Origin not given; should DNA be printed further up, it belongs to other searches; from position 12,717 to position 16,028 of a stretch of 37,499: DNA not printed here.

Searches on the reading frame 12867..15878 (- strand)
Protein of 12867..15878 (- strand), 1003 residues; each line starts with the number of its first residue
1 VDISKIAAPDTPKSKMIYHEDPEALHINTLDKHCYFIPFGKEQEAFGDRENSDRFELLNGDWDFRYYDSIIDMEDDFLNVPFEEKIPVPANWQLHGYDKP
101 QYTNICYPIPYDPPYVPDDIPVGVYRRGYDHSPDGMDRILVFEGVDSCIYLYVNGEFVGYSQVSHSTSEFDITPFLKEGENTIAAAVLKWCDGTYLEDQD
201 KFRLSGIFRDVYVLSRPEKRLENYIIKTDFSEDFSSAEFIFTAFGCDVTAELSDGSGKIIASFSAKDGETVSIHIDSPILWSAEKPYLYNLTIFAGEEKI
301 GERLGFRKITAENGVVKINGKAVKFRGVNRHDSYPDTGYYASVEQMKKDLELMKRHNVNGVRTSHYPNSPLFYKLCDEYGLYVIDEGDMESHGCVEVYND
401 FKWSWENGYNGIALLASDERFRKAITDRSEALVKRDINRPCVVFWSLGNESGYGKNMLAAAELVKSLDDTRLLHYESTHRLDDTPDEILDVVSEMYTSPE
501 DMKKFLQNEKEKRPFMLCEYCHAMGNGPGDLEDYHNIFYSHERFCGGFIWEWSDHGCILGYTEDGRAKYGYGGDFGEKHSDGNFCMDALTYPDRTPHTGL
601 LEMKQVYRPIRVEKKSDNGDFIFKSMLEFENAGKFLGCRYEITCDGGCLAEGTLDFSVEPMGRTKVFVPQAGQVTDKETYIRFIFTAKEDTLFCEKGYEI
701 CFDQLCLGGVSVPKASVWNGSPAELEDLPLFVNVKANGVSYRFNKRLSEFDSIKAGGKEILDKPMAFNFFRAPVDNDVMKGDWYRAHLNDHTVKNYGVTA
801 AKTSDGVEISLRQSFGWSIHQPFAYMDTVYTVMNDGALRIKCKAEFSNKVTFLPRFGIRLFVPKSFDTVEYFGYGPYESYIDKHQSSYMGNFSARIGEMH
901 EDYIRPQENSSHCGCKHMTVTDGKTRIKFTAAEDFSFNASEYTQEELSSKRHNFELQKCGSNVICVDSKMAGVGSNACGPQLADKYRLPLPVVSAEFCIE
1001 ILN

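Call 9: search_protein_families(library=pfam, proteins=[window:12867-15878:-], max_evalue=0.01)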
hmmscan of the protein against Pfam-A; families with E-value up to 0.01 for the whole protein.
window:12867-15878:- (1003 aa): 6 families
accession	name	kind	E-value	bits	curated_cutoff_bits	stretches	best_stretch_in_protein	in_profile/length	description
PF02836.23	Glyco_hydro_2_C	-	6.1e-93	311.7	21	1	312-611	4-301/302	Glycosyl hydrolases family 2, TIM barrel domain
PF02929.23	Bgal_small_N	-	2.2e-66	224.5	25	1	736-990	2-238/248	Beta galactosidase small chain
PF02837.24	Glyco_hydro_2_N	-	8.1e-40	136.9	28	1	56-217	2-169/169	Glycosyl hydrolases family 2, sugar binding domain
PF16353.11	LacZ_4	-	1.4e-11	44.9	27.3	1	628-707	8-86/87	Beta-galactosidase, domain 4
PF00703.27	Glyco_hydro_2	-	7.2e-07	30.4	23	1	222-307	4-109/109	Glycosyl hydrolases family 2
PF22666.2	Glyco_hydro_2_N2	-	2e-05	25.1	27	1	137-184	67-114/167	Glycosyl hydrolase 2 galactose-binding domain-like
